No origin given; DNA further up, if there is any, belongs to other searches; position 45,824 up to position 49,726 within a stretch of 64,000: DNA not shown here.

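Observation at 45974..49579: Topoisomerase II reduced to its conserved core, with a basic, hydroxyl-rich N-terminal presequence: a candidate organellar (mitochondrial) Top2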

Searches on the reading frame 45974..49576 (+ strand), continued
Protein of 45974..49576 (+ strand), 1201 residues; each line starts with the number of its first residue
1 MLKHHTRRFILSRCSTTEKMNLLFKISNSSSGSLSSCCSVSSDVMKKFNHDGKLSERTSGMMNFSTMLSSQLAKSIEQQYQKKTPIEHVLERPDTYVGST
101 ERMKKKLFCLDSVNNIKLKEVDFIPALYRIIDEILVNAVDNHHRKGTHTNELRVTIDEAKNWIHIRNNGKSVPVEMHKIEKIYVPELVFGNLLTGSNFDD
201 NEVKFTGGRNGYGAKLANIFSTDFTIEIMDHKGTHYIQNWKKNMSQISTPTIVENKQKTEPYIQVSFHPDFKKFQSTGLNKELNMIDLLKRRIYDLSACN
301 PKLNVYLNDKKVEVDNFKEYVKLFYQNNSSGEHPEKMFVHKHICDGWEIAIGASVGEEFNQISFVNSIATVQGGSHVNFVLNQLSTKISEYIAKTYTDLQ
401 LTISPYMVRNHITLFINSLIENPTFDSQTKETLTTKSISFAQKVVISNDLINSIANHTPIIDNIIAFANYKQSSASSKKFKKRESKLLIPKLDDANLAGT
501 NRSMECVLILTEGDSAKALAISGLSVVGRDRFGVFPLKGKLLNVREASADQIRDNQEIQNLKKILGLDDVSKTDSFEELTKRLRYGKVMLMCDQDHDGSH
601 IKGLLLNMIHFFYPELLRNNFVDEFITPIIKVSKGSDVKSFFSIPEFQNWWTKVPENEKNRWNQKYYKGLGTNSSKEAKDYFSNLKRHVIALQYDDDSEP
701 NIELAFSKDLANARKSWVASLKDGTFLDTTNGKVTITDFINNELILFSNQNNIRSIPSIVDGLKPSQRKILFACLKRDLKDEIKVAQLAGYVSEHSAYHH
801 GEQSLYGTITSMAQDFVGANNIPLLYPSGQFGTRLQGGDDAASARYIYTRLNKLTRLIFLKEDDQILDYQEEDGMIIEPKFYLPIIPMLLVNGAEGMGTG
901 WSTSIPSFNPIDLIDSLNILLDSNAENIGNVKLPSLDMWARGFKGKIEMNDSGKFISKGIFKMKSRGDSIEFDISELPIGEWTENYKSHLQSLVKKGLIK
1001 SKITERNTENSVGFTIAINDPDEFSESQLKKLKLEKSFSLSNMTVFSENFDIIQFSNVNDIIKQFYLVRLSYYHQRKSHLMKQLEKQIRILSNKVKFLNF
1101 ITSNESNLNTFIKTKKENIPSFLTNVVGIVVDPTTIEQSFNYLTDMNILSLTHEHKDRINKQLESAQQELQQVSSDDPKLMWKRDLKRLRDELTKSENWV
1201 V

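Call 45: search_solved_structures(query=window:45974-49576:+, max_evalue=1e-50, show_alignments=1)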
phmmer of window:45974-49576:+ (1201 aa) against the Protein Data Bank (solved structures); distinct sequences matched with E-value up to 1e-50: 26.
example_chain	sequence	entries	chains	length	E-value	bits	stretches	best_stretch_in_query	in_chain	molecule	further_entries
7yq8_A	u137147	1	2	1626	1.9e-276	923.4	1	71-1099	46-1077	DNA topoisomerase 2-beta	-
6zy5_B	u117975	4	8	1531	2.1e-276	923.3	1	74-1098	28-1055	DNA topoisomerase 2-alpha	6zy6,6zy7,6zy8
4gfh_A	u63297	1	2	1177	1.1e-274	917.5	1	75-1107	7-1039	DNA topoisomerase 2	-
3l4j_A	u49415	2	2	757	1.5e-180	605.8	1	489-1107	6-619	DNA topoisomerase 2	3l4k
6ca8_A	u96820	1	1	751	5.4e-180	604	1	483-1110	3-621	DNA topoisomerase 2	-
1bgw_A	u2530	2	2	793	1.5e-179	602.5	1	482-1107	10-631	TOPOISOMERASE | TOPOISOMERASE II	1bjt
2rgr_A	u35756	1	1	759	2.5e-179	601.7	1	489-1107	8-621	DNA topoisomerase 2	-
5gwk_A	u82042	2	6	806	7.1e-177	593.6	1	488-1098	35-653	DNA topoisomerase 2-alpha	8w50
4fm9_A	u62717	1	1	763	9.5e-177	593.2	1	489-1098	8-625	DNA topoisomerase 2-alpha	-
3qx3_A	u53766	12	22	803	3.9e-175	587.9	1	480-1099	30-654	DNA topoisomerase 2-beta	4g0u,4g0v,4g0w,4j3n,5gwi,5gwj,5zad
25ec_B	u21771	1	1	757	7e-175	587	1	488-1099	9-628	DNA topoisomerase 2-beta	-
8gcc_A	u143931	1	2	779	2.6e-171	575.2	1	483-1103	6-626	DNA topoisomerase 2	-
7l6s_A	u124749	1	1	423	2.8e-106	359.9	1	69-476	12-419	DNA topoisomerase II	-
7qfn_A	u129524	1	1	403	8.6e-98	331.7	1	75-479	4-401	DNA topoisomerase 2-beta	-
7qfo_A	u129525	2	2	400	1.4e-97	331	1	75-479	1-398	DNA topoisomerase 2-beta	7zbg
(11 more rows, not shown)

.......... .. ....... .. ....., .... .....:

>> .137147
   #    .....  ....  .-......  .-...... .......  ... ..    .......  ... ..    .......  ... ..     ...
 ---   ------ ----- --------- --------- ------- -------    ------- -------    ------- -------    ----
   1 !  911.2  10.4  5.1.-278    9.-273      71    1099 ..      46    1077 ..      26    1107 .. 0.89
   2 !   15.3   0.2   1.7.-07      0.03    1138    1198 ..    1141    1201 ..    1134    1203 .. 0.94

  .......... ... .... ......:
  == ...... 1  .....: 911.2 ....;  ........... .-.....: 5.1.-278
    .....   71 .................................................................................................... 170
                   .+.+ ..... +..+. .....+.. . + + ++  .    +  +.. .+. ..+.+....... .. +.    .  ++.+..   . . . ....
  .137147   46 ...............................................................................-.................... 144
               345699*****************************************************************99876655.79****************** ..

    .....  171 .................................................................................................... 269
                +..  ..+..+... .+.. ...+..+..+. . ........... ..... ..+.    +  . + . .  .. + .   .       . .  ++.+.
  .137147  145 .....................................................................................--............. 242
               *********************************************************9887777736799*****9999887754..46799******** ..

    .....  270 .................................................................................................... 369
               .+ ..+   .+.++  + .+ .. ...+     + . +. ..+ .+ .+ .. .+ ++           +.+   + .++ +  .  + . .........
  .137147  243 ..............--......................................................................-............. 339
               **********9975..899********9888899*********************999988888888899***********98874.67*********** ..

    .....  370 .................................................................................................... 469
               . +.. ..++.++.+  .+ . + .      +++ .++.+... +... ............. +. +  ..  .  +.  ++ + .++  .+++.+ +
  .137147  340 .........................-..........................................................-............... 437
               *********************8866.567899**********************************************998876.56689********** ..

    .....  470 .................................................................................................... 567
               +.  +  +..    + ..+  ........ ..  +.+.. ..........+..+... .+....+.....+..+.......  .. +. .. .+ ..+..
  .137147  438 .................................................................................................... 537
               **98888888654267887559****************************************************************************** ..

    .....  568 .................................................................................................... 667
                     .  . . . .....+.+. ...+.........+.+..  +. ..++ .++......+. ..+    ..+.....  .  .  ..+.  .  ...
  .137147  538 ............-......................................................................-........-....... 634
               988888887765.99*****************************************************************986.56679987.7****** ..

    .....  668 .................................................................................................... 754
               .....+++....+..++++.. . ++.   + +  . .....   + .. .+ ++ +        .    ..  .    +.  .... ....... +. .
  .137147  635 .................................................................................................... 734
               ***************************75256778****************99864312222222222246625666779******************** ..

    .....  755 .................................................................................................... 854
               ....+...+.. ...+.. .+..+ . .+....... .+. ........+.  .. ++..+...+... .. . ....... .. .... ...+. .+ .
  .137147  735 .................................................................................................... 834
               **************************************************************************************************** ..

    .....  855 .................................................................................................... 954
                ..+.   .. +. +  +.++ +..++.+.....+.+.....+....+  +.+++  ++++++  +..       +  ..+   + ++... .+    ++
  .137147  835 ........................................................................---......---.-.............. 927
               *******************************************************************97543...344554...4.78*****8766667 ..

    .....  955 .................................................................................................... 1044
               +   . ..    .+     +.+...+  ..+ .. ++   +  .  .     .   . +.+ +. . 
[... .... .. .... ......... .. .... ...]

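Call 50: search_protein_representatives(alignment_id=A2)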
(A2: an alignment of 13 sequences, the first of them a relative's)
Query: 13 sequences, 1131 profile positions. Proteins with E-value up to 0.001 (for the whole library): 39748; up to 1e-10: 24378; up to 1e-30: 8947. The best 150 are listed.
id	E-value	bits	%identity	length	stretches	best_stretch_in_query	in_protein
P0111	0.0e+00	1789.4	-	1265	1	3-1130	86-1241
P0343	0.0e+00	1758.8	-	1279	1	3-1130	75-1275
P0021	0.0e+00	1667.6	-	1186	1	3-1125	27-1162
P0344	0.0e+00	1538.0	-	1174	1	7-1126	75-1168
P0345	0.0e+00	1492.6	-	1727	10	632-949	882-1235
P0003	0.0e+00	1491.3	-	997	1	161-1130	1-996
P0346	0.0e+00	1484.4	-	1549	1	4-1127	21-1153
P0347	0.0e+00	1477.9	-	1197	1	10-1130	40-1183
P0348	0.0e+00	1477.2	-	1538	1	5-1125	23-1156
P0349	0.0e+00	1467.5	-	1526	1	5-1122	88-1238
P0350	0.0e+00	1467.2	-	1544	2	8-921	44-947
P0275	0.0e+00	1465.0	-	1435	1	9-1125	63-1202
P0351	0.0e+00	1463.4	-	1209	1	6-1125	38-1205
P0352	0.0e+00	1461.7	-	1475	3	2-880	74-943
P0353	0.0e+00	1456.3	-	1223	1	8-1125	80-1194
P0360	0.0e+00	1410.1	-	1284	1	5-1126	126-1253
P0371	0.0e+00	1381.5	-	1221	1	5-1123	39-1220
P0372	0.0e+00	1380.5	-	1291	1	6-1125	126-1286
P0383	0.0e+00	1366.5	-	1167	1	53-1125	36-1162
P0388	0.0e+00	1351.8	-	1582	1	6-1125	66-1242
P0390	0.0e+00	1351.3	-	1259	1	4-1126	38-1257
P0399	0.0e+00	1332.1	-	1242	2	5-926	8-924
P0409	0.0e+00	1317.3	-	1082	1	8-1114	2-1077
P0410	0.0e+00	1314.1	-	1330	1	4-999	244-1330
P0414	0.0e+00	1302.9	-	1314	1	6-1127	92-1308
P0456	0.0e+00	1254.6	-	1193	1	6-1125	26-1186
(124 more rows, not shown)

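Call 55: list_cluster_members(proteins=[P0371, P0383, P0360, P0343, P0344, P0410, P0372, P0390, P0414, P0347])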
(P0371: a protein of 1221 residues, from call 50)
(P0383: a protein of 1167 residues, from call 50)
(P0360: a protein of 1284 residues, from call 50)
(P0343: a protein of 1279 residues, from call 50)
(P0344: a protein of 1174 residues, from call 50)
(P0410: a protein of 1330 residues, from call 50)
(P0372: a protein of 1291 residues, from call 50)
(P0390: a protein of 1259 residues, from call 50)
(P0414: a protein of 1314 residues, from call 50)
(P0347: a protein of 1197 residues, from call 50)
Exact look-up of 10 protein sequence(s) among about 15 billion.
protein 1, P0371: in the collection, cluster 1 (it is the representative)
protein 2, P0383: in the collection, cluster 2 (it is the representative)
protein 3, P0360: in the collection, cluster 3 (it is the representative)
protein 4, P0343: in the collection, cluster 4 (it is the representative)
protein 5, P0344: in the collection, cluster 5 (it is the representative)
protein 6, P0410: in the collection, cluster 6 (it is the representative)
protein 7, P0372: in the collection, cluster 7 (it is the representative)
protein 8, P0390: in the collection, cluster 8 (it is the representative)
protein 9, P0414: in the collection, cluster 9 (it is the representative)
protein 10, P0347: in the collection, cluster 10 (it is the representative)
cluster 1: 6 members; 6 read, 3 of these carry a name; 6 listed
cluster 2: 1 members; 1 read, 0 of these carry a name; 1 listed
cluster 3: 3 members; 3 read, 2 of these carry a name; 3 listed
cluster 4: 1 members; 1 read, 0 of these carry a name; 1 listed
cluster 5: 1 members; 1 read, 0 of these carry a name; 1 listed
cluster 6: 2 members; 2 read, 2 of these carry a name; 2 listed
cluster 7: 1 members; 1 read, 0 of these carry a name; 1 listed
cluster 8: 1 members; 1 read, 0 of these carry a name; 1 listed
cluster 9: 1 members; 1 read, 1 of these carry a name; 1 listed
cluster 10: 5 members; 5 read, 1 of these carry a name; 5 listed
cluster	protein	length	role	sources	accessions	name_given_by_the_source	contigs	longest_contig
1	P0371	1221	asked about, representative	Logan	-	-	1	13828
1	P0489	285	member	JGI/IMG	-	DNA topoisomerase-2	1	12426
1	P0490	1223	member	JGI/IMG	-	DNA topoisomerase II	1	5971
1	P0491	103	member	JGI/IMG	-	DNA gyrase/topoisomerase IV subunit B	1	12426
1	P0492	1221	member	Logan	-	-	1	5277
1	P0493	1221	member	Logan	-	-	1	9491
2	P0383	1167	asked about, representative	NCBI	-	-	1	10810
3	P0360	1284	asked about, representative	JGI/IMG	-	-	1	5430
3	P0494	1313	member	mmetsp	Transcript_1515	Transcript_1515/g.2279 ORF Transcript_1515/g.2279 Transcript_1515/m.2279 type:complete ...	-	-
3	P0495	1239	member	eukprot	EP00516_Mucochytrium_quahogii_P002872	CAMPEP_0203757982 /NCGR_PEP_ID=MMETSP0098-20131031/10778_1 /ASSEMBLY_ACC=CAM_ASM_000208 ...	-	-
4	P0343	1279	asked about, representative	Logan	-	-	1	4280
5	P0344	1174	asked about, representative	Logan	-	-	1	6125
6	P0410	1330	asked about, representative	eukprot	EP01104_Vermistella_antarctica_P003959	TRINITY_DN1436_c0_g1_i2.p1 TRINITY_DN1436_c0_g1~~TRINITY_DN1436_c0_g1_i2.p1 ORF ...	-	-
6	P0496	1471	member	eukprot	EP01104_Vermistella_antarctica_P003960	TRINITY_DN1436_c0_g1_i3.p1 TRINITY_DN1436_c0_g1~~TRINITY_DN1436_c0_g1_i3.p1 ORF ...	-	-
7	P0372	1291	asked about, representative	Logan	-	-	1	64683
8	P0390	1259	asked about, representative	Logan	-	-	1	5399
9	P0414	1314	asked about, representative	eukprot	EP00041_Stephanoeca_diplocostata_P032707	m.1055772 g.1055772 ORF g.1055772 m.1055772 type:complete len:1315 (+) ...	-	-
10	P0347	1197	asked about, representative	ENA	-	-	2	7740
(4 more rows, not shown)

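Call 64: find_related_loci(query=A2, collection=viral_contigs, flank=3000)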
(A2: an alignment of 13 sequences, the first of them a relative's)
Query A2 (1135 aa) in viral_contigs; peptide patterns used: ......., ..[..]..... (x = any residue, [..] = any of these).
600 stretches matched a pattern (row limit reached: there are more); 594 encode a relative of the query (tblastn E <= 1e-3); the best 80 are kept; 80 distinct loci.
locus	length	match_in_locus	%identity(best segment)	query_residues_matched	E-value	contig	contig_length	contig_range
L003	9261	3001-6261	41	9-1127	0e+0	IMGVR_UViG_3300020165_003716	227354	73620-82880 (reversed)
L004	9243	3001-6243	43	8-1124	0e+0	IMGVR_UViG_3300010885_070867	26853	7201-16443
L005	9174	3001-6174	43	8-1109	0e+0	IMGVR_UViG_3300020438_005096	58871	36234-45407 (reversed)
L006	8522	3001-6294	42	6-1124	0e+0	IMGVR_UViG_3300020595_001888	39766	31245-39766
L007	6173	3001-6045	44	6-1035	0e+0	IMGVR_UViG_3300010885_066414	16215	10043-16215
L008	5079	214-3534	42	10-1123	0e+0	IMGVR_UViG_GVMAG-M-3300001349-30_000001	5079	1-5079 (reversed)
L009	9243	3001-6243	42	5-1121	0e+0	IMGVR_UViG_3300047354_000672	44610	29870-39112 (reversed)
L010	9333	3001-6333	41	12-1132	0e+0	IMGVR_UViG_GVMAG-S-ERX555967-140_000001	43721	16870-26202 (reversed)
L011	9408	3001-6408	42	8-1123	0e+0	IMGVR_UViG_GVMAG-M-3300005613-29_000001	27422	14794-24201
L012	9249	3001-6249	43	9-1123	0e+0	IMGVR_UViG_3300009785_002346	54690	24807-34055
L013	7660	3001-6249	43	9-1123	0e+0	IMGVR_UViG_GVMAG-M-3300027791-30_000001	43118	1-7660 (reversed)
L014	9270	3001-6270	42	8-1116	0e+0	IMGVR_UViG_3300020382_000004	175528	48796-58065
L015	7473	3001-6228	41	8-1120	0e+0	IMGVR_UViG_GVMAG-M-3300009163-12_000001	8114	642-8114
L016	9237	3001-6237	42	5-1120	0e+0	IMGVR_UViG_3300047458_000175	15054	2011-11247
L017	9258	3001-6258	43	6-1123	0e+0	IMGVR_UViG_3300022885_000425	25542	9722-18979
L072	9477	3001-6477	38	1-1135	0e+0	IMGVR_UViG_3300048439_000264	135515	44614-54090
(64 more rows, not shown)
